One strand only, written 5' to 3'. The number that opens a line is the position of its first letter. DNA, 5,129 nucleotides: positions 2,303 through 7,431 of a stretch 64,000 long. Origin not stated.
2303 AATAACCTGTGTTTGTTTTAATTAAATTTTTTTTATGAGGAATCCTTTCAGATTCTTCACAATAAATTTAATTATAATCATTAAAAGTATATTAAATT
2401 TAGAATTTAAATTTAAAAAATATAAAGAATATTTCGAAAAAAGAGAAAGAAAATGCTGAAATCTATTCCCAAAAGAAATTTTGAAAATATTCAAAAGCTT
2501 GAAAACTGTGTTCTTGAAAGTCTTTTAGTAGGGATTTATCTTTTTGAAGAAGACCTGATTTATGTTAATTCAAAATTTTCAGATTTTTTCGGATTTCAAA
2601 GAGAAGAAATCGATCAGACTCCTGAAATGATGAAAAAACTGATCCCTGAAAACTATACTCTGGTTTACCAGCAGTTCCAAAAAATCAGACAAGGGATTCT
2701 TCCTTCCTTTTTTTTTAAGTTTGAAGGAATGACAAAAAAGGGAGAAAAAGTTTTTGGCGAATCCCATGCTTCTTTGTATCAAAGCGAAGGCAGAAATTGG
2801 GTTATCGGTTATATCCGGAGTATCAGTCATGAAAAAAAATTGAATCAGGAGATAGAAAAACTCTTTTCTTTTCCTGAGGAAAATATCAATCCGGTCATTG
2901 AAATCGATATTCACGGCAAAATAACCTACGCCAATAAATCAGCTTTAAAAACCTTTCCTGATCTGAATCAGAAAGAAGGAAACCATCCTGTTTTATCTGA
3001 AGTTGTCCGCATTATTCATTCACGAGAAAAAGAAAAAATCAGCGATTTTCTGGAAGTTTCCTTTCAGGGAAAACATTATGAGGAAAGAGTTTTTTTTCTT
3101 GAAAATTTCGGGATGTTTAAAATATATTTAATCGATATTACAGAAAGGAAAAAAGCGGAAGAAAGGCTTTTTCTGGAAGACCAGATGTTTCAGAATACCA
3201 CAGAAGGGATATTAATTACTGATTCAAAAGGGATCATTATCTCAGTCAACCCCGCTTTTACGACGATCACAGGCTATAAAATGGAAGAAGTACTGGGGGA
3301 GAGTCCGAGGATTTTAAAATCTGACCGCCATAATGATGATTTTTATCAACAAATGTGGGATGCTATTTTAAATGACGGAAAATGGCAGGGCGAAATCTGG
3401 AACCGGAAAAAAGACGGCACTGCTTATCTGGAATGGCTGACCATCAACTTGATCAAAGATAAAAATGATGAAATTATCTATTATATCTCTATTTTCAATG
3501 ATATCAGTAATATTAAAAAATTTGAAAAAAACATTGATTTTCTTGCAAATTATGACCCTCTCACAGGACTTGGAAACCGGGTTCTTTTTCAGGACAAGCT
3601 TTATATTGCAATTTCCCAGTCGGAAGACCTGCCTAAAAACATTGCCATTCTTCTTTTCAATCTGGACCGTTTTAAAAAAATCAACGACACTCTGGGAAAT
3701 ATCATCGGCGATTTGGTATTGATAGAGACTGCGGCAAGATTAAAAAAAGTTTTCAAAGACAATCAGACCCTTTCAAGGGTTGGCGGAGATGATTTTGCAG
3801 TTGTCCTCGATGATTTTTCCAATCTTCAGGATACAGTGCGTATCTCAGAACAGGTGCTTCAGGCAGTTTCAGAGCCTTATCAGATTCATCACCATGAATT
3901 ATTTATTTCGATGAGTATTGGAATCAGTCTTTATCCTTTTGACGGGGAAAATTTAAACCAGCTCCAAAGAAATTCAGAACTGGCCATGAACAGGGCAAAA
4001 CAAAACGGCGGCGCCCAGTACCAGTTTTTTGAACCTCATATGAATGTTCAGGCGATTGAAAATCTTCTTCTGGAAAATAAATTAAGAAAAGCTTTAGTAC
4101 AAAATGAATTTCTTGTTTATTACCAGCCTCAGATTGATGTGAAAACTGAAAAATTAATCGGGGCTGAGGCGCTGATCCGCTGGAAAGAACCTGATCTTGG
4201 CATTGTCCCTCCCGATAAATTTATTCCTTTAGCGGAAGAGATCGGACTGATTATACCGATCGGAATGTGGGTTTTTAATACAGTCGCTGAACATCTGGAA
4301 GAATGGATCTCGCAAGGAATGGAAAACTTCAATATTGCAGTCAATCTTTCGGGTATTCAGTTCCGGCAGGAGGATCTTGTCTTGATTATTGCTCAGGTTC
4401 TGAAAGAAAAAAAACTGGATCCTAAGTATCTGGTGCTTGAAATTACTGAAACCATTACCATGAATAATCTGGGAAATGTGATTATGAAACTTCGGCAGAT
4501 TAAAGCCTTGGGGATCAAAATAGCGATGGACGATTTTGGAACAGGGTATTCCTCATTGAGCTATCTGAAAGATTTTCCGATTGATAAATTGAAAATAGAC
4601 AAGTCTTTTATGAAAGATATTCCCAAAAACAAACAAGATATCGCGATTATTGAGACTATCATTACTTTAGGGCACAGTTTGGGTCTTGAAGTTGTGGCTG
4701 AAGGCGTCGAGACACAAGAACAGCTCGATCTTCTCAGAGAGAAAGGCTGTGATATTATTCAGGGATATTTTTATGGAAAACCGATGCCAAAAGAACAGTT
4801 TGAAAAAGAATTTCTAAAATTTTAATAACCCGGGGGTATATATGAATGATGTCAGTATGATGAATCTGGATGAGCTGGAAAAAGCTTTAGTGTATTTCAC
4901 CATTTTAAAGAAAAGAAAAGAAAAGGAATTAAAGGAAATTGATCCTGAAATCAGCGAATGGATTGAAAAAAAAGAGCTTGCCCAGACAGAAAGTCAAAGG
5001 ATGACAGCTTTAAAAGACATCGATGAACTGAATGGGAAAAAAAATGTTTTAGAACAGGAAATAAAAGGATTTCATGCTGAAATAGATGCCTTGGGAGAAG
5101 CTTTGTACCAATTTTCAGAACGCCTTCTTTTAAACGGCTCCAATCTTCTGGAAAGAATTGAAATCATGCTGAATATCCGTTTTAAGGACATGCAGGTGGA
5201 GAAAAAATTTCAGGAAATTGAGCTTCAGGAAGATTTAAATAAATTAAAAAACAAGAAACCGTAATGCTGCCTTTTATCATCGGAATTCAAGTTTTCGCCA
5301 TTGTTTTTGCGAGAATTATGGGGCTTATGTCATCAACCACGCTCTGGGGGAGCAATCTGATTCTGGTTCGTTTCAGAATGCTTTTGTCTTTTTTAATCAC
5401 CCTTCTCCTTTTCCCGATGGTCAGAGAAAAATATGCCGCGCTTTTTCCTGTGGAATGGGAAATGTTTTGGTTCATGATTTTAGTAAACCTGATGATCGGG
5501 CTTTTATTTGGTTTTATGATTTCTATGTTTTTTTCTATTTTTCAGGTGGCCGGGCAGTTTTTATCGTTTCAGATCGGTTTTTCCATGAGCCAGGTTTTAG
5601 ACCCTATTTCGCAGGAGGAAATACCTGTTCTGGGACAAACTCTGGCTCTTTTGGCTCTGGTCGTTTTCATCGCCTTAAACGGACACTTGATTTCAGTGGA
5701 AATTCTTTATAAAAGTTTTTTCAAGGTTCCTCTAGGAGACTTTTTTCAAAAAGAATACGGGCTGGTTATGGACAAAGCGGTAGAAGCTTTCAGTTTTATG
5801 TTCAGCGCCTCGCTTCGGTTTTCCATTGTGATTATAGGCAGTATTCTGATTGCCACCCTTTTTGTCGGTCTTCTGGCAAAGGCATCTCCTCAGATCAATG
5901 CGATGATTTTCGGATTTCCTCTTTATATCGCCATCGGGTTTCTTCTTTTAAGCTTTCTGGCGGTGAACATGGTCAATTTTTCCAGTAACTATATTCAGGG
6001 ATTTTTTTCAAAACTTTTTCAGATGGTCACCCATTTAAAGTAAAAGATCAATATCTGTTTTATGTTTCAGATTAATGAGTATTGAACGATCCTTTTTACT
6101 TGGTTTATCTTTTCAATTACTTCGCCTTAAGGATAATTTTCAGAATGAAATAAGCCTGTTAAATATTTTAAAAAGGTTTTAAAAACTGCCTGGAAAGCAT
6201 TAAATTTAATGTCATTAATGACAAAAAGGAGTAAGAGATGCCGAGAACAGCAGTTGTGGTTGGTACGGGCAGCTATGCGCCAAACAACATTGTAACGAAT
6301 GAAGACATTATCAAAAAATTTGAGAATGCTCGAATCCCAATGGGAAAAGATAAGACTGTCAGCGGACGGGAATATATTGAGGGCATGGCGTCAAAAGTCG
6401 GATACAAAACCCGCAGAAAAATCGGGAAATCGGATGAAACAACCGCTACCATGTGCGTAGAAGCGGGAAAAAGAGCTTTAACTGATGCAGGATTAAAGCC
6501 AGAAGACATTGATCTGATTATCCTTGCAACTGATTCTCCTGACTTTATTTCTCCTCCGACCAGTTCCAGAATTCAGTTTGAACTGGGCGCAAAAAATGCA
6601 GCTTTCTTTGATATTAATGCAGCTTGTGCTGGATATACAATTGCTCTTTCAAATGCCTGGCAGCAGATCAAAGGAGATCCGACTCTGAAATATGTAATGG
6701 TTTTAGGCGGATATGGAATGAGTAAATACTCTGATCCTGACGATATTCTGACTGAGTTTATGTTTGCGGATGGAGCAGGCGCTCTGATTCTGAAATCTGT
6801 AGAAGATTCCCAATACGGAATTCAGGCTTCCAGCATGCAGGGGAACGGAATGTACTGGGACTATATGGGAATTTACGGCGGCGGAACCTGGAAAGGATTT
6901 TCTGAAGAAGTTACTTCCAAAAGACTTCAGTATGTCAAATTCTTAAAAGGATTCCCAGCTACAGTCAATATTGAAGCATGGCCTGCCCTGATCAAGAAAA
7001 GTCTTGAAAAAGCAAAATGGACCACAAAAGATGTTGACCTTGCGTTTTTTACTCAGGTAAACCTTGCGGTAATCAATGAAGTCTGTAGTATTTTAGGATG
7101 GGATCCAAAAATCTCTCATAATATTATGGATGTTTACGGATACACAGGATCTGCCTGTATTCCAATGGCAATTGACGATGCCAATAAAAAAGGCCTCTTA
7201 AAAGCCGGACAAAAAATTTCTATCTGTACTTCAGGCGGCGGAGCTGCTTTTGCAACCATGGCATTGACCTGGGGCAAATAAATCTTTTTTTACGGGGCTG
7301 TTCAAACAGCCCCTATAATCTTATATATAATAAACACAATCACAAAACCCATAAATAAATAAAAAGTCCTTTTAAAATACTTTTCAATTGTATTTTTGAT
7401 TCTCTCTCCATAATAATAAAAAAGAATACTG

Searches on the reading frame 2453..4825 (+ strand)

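Call 43: search_protein_families(library=pfam, proteins=[window:2453-4825:+], max_evalue=0.0001)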
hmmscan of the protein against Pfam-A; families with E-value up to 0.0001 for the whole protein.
window:2453-4825:+ (790 aa): 7 families
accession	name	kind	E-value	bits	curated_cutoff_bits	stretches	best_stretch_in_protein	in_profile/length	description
PF00563.25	EAL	-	2.8e-76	256.4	31.3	1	542-777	2-236/236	EAL domain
PF00990.26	GGDEF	-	1e-39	136.3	23.8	1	365-520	1-159/161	Diguanylate cyclase, GGDEF domain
PF13426.13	PAS_9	-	5.9e-27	94.4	27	1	251-352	2-102/103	PAS domain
PF00989.32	PAS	-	2.7e-22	79.3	22.6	1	244-351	5-113/113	PAS fold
PF13188.13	PAS_8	-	1.6e-14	53.6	21.8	1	244-286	5-44/65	PAS domain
PF08447.18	PAS_3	-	4.1e-14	53.1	25.6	1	262-347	1-88/89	PAS fold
PF08448.16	PAS_4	-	1.9e-05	25.3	23.1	0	247-351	2-105/110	PAS fold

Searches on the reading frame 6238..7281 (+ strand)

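Call 66: search_protein_families(library=pfam, proteins=[window:6238-7281:+], max_evalue=0.0001)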
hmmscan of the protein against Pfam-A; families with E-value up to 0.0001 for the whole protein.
window:6238-7281:+ (347 aa): 4 families
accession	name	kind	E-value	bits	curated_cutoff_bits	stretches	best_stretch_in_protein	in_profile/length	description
PF08541.16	ACP_syn_III_C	-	1.2e-21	77.1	26.6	1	256-345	1-90/90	3-Oxoacyl-[acyl-carrier-protein (ACP)] synthase III C terminal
PF08545.16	ACP_syn_III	-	2.9e-18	65.9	24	1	124-204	1-80/80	3-Oxoacyl-[acyl-carrier-protein (ACP)] synthase III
PF00108.29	Thiolase_N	-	6.7e-06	26.1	26.4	1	61-165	10-119/260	Thiolase, N-terminal domain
PF22691.2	Thiolase_C_1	-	5e-05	23.5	28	0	58-94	5-41/144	Thiolase C-terminal domain-like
